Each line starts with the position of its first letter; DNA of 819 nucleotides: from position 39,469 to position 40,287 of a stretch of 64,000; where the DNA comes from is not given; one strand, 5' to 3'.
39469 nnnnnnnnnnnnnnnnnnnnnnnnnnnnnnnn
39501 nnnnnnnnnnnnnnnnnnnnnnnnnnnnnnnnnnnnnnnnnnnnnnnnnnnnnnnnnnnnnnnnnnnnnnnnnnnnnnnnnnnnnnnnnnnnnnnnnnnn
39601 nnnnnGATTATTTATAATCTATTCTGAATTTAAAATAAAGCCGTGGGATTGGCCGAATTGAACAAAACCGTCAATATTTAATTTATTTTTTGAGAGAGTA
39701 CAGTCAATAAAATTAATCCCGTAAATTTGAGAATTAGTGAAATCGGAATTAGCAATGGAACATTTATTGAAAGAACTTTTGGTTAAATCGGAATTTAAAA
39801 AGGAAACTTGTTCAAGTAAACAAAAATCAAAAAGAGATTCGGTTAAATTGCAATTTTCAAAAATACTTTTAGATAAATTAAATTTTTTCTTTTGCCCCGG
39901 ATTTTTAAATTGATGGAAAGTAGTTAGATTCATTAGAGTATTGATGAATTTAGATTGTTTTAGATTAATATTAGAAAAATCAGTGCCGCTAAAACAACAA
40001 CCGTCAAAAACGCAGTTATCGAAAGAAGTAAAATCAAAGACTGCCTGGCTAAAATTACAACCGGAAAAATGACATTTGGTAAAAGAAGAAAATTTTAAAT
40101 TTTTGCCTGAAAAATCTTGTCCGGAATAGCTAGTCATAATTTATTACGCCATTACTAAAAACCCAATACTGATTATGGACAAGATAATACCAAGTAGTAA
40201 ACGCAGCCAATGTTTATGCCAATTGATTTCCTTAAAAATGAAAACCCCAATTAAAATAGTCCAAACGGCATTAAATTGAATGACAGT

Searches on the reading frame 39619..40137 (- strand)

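Call 54: search_protein_families(library=pfam, proteins=[window:39619-40137:-], max_evalue=0.1)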
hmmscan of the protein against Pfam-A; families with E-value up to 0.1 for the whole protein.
window:39619-40137:- (172 aa): 4 families
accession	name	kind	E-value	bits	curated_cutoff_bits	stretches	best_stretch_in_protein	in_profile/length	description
PF13599.13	Pentapeptide_4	-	3e-22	78.9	38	2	88-154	3-69/78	Pentapeptide repeat region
PF00805.28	Pentapeptide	-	3.1e-20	71.8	20.2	5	22-61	1-40/40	Pentapeptide repeats (8 copies)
PF13576.12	Pentapeptide_3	-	1.8e-12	47.7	27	4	19-55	1-39/48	Pentapeptide repeats (9 copies)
PF23894.2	LD_SV2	-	7.1e-09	36.3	29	3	3-67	26-90/92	SV2A/B/C luminal domain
